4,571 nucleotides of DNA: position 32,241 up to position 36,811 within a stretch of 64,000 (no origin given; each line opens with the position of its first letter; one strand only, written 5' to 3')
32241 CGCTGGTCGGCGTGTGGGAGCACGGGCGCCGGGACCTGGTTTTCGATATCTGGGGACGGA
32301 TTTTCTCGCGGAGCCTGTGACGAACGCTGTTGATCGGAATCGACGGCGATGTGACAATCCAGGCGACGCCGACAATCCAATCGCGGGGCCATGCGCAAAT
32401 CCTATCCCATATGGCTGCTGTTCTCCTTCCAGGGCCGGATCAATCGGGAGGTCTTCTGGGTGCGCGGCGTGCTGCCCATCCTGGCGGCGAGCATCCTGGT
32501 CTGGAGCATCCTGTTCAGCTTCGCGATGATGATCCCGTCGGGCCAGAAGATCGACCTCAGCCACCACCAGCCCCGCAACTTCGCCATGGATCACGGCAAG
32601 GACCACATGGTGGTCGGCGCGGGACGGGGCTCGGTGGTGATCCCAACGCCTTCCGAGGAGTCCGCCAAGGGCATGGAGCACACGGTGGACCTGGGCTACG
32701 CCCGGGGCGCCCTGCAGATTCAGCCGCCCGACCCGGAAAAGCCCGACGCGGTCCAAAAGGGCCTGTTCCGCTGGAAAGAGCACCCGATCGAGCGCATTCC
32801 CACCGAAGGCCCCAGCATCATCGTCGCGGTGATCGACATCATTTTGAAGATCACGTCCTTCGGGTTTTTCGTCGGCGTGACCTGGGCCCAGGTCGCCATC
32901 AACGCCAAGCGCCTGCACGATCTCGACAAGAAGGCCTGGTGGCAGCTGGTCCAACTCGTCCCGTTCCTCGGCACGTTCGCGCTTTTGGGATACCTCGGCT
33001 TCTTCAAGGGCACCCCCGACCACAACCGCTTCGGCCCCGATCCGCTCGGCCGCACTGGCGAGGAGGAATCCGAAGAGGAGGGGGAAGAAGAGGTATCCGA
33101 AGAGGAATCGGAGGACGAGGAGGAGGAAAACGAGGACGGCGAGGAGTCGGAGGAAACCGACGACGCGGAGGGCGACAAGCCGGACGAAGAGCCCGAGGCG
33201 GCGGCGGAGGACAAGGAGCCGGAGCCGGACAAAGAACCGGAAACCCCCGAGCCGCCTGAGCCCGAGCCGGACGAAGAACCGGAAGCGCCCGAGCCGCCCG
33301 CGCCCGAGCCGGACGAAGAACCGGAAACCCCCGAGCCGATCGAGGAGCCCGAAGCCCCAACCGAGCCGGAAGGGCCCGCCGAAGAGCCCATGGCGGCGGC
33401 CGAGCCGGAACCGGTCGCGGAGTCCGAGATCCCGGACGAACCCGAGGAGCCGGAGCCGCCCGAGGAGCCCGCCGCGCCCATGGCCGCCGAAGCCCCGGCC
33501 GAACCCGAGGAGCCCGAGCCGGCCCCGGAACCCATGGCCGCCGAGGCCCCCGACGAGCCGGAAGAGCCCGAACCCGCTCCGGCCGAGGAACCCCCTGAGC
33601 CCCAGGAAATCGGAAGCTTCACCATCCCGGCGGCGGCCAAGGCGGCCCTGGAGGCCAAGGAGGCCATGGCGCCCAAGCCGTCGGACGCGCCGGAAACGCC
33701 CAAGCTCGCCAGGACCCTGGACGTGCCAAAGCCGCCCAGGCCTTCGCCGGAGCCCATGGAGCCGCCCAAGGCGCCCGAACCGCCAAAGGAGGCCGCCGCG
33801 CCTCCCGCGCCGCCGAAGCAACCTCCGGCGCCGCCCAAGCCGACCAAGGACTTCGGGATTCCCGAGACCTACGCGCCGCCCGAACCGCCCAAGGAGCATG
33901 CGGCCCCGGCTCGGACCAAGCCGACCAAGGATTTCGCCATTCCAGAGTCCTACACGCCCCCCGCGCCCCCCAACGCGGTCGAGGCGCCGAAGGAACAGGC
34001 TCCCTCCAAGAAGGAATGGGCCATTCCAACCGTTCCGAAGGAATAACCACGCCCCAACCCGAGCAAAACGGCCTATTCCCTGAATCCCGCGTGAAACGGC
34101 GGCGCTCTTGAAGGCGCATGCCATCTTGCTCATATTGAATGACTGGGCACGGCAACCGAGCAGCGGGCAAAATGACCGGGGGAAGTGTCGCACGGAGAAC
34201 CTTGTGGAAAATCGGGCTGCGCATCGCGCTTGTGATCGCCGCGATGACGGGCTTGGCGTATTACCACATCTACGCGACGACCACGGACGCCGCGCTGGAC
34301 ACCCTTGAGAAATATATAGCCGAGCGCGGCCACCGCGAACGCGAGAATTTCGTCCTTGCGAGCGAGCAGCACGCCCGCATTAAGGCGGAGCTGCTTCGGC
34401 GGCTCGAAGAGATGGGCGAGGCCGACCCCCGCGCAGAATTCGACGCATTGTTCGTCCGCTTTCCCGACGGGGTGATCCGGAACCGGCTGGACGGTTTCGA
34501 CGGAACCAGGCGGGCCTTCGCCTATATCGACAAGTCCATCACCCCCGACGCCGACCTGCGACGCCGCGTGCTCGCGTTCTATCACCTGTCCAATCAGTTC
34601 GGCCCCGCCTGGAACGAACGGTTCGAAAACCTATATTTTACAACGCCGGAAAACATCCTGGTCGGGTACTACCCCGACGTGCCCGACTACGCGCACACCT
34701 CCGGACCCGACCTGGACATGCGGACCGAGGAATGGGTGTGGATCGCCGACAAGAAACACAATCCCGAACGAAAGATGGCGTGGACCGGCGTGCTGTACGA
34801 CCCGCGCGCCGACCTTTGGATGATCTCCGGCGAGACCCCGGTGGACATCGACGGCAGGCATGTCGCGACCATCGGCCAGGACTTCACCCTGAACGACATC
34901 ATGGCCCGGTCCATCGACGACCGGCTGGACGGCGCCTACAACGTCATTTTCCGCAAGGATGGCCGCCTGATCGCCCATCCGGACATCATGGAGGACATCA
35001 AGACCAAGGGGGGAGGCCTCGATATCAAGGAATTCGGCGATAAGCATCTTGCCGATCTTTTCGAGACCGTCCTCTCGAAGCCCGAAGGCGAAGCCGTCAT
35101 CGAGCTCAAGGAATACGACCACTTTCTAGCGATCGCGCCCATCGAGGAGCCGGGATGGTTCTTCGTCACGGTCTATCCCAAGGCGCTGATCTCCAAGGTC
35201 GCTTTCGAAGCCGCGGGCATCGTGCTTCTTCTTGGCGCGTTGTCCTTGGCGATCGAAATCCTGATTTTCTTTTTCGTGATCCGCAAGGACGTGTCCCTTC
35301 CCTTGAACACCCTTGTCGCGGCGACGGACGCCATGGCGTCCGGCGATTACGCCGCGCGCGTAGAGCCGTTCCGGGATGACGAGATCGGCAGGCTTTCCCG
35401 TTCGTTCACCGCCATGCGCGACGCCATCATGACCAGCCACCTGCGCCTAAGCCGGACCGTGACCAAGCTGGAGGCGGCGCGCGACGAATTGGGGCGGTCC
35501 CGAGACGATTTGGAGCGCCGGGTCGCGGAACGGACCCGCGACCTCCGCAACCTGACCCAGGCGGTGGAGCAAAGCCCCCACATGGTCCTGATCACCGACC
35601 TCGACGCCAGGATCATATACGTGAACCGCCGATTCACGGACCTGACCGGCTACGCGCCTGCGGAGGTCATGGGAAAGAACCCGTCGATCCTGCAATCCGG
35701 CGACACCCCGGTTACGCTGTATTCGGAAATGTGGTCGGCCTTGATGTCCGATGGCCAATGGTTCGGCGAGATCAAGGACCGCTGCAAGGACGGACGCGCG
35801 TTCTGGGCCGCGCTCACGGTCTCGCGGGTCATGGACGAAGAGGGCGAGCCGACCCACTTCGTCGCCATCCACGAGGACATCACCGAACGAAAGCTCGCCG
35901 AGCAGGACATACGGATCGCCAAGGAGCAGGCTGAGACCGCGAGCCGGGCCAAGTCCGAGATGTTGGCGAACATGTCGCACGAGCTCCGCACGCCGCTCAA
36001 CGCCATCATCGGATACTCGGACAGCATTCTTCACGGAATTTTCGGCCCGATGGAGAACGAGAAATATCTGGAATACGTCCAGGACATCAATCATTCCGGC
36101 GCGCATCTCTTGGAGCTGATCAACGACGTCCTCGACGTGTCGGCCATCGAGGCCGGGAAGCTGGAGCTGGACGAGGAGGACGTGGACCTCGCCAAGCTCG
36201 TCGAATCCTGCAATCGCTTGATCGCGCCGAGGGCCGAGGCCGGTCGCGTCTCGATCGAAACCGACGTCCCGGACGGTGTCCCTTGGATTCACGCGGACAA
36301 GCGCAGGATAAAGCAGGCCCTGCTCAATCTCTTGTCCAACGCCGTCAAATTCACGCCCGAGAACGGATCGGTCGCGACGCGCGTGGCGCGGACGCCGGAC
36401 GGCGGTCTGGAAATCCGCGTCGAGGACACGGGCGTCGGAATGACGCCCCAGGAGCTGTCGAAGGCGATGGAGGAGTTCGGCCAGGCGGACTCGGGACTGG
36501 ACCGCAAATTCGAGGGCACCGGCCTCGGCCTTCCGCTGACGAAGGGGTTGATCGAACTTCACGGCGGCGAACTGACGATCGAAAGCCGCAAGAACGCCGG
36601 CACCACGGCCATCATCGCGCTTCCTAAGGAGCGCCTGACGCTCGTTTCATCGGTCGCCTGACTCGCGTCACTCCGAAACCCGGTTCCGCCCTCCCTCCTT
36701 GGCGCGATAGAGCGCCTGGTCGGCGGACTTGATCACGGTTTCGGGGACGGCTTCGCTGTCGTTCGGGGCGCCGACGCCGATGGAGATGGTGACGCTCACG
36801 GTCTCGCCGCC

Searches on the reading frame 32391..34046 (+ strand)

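Call 20: search_protein_families(library=pfam, max_evalue=0.01, proteins=[window:32391-34046:+])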
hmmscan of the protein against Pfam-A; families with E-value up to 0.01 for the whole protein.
window:32391-34046:+ (551 aa): 2 families
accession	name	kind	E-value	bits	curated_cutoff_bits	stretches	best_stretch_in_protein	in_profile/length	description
PF05656.20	DUF805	-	3.5e-20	73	25.7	1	148-216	43-111/111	Protein of unknown function (DUF805)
PF22251.1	PFF1_TM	-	0.0017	18.4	32.3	1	163-281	75-197/300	Vacuolar membrane protease, transmembrane domain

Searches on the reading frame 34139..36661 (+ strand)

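Call 20: search_protein_families(library=pfam, max_evalue=0.01, proteins=[window:34139-36661:+])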
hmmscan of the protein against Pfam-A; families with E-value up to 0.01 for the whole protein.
window:34139-36661:+ (840 aa): 12 families
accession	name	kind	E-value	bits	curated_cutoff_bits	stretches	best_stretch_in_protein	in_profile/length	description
PF02518.31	HATPase_c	-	4e-26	92.1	26.4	1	720-831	2-110/111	Histidine kinase-, DNA gyrase B-, and HSP90-like ATPase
PF00989.32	PAS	-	5.8e-21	75.1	22.6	1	474-581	5-113/113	PAS fold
PF13426.13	PAS_9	-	5e-18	65.7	27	1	480-583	1-103/103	PAS domain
PF00512.31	HisKA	-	2.6e-17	63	26.9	1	604-673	1-66/66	His Kinase A (phospho-acceptor) domain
PF00672.30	HAMP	-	1.1e-12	48.5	25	1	384-430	5-51/53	HAMP domain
PF08448.16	PAS_4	-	3.7e-12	46.9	23.1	1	476-585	1-109/110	PAS fold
PF08447.18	PAS_3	-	1.3e-09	38.7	25.6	1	492-578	1-89/89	PAS fold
PF02743.24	dCache_1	-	5.4e-08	33.1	45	1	152-344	64-239/240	Cache domain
PF13188.13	PAS_8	-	1.5e-07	31.5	21.8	1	472-511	3-43/65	PAS domain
PF13589.12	HATPase_c_3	-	0.00015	22.2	25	1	725-790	4-66/137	Histidine kinase-, DNA gyrase B-, and HSP90-like ATPase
PF12860.13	PAS_7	-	0.0011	19.6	27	0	482-510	7-35/115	PAS fold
PF18095.7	PAS_12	-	0.0078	16.2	22.6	0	466-521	41-98/153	UPF0242 C-terminal PAS-like domain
